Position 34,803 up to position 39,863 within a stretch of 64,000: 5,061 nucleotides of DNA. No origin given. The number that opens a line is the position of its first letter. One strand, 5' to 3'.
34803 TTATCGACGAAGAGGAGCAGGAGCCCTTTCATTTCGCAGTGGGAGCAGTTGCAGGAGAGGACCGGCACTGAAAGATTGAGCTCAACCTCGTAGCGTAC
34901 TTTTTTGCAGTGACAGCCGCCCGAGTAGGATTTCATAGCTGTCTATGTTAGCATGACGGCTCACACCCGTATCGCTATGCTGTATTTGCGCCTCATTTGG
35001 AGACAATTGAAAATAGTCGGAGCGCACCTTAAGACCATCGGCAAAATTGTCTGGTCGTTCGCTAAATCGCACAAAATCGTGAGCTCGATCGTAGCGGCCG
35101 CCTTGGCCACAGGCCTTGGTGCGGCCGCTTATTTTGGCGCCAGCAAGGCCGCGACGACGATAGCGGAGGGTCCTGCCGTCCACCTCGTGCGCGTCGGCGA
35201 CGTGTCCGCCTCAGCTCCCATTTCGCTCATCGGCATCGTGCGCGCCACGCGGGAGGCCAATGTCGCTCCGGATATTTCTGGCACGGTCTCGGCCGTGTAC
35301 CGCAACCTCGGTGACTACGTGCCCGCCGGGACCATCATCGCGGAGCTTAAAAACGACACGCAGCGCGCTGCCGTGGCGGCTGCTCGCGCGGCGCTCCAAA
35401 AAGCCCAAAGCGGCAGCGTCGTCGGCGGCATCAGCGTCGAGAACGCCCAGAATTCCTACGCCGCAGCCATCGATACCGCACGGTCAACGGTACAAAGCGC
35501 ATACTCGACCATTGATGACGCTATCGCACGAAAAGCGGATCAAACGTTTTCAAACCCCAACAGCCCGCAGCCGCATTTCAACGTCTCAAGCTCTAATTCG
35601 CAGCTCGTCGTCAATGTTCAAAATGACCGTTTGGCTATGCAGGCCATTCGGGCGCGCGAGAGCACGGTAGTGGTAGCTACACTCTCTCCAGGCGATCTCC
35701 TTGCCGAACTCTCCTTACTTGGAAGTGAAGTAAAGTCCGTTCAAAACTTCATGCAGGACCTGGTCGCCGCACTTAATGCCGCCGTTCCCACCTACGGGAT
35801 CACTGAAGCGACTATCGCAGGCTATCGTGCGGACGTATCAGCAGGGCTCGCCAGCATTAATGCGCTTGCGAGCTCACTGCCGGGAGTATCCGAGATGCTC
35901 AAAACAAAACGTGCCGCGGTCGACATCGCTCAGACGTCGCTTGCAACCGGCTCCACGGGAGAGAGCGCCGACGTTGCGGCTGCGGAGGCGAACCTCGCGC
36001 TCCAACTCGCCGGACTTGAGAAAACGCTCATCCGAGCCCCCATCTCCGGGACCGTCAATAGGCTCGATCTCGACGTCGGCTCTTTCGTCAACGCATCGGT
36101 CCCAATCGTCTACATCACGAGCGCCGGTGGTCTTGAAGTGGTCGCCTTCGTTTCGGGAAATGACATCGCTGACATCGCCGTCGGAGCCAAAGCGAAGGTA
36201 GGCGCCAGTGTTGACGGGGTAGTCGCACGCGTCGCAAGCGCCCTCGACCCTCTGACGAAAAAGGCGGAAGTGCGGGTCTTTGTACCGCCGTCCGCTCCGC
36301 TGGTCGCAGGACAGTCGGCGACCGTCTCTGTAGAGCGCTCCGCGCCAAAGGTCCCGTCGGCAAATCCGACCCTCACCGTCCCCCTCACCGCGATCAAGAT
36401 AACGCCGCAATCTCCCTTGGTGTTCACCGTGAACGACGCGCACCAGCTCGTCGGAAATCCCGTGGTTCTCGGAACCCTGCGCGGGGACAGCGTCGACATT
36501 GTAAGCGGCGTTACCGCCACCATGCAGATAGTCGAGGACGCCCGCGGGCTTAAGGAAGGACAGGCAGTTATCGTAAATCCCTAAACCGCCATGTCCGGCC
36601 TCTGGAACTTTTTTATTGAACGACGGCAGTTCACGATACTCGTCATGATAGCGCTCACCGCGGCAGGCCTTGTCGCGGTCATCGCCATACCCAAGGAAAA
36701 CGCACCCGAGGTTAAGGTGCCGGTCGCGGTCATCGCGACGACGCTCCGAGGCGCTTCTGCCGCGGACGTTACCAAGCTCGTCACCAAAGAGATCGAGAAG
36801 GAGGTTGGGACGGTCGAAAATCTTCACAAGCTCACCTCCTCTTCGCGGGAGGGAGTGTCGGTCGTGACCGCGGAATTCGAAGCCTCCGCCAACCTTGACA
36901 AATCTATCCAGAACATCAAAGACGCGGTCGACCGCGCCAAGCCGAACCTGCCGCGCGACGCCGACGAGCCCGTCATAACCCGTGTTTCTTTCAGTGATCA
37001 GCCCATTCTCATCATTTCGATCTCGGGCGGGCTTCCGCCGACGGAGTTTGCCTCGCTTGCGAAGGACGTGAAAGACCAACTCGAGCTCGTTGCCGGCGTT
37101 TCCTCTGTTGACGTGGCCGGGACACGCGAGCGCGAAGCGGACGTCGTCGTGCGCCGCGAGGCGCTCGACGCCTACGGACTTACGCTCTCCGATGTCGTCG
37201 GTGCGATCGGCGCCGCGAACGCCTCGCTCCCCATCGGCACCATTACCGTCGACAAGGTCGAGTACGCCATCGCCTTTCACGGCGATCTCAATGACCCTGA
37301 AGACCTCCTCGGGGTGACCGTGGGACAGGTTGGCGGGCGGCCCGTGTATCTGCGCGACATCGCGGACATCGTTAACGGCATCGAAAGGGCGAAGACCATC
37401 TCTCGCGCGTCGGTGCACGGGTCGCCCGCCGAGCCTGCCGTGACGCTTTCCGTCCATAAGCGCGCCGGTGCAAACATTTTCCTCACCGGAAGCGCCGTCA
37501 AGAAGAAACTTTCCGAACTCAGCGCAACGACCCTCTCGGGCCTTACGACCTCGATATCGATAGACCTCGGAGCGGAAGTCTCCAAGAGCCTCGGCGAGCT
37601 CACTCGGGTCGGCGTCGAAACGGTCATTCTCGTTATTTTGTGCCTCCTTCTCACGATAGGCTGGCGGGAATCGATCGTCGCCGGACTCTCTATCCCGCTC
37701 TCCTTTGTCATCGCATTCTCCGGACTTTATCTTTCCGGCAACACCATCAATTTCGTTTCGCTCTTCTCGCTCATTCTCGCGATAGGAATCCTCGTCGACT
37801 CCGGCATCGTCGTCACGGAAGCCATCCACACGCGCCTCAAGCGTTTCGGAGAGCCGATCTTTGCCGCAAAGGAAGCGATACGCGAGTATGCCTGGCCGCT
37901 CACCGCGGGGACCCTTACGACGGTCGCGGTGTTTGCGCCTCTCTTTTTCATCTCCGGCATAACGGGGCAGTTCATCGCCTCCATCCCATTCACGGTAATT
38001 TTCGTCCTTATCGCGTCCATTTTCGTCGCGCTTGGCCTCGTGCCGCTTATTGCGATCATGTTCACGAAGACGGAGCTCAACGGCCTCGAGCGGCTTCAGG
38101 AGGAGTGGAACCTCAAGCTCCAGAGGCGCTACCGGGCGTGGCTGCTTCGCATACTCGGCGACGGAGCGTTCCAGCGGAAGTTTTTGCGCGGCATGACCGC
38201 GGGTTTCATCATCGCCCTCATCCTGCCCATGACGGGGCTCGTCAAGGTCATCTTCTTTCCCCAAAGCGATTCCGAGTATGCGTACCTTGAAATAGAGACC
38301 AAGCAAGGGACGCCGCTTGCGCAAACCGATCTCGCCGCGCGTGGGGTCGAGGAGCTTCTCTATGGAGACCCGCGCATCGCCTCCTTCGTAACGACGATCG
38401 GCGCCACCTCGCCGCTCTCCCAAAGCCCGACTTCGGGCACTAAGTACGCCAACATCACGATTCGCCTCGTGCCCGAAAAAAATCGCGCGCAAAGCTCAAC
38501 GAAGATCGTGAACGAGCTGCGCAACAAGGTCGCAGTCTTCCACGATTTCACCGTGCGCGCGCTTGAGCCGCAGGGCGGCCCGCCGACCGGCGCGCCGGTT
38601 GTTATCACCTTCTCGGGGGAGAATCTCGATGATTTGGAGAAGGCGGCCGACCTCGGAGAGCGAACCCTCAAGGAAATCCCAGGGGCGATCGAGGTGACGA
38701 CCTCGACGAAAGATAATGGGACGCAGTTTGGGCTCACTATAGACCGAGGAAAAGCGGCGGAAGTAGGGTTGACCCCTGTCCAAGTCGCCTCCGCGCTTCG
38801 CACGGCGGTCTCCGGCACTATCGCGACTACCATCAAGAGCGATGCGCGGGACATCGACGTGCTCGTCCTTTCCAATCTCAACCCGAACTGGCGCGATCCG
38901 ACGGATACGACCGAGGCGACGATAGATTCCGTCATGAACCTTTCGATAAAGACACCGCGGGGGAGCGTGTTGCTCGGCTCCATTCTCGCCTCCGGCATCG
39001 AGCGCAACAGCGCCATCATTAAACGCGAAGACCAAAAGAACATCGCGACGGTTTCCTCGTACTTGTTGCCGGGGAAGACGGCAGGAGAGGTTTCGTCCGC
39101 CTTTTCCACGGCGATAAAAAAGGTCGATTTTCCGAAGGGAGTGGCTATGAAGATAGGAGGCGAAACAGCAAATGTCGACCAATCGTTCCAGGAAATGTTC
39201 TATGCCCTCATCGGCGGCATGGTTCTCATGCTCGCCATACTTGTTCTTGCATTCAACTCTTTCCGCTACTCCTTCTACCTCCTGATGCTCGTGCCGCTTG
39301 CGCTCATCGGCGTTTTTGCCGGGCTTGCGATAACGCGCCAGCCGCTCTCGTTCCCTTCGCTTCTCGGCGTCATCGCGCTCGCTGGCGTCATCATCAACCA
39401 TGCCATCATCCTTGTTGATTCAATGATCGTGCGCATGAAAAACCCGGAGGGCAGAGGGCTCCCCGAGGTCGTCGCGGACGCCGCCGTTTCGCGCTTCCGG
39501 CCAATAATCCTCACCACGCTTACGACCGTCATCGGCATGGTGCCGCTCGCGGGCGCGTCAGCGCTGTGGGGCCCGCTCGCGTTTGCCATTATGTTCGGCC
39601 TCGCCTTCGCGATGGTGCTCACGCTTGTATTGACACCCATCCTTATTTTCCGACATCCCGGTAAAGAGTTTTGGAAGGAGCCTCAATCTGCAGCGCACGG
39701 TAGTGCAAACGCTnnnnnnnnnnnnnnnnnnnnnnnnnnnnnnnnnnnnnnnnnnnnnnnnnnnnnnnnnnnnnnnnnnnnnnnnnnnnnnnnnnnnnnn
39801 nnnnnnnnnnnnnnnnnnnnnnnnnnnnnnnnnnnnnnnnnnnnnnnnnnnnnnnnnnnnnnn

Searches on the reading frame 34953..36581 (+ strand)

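Call 81: search_protein_families(library=pfam, proteins=[window:34953-36581:+], max_evalue=0.001)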
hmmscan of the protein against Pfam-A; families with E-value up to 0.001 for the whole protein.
window:34953-36581:+ (543 aa): 3 families
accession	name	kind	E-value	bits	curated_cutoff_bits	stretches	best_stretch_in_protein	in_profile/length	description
PF13437.12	HlyD_3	-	7.2e-12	46.4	22.2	1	360-447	2-96/106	HlyD family secretion protein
PF16576.10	HlyD_D23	-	6.8e-10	39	30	1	357-445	108-202/214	Barrel-sandwich domain of CusB or HlyD membrane-fusion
PF13533.13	Biotin_lipoyl_2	-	6.8e-05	23.1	29.8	0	103-132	2-31/32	Biotin-lipoyl like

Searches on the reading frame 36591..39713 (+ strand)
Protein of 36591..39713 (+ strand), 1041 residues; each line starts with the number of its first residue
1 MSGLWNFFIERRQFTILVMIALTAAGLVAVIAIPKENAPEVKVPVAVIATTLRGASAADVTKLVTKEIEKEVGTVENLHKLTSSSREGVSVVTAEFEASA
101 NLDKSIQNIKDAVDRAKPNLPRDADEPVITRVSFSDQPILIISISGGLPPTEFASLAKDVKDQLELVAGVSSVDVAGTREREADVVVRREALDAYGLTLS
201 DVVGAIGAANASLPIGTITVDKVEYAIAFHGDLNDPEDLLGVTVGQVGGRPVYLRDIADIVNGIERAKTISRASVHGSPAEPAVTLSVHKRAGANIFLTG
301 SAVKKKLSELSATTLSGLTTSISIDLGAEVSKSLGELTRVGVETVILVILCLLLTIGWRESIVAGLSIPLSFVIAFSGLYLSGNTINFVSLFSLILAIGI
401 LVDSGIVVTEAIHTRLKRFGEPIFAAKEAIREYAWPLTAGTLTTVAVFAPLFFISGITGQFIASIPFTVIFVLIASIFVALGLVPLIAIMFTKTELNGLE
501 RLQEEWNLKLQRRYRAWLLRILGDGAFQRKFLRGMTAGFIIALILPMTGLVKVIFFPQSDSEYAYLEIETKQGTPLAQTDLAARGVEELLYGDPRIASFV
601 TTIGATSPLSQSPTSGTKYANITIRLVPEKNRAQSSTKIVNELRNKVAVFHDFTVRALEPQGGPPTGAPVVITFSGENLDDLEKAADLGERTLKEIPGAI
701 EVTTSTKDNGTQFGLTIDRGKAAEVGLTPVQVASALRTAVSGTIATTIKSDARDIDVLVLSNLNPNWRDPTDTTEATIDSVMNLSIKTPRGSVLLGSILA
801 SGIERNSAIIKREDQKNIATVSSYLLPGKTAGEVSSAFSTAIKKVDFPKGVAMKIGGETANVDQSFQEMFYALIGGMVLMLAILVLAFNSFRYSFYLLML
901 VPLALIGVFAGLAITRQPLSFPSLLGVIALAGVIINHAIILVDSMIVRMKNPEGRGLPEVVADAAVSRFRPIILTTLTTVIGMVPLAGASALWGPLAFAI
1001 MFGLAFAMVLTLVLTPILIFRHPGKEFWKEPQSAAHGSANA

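Call 81: search_protein_families(library=pfam, proteins=[window:36591-39713:+], max_evalue=0.001)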
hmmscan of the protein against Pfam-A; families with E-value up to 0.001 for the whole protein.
window:36591-39713:+ (1041 aa): 2 families
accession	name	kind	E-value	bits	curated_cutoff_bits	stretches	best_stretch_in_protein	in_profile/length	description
PF00873.25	ACR_tran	-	5.5e-177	590.9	28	1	5-1018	2-1016/1021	AcrB/AcrD/AcrF family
PF02355.23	SecD_SecF_C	-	5.6e-05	23.1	20.5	1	864-1011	28-175/189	Protein export membrane protein SecD/SecF, C-terminal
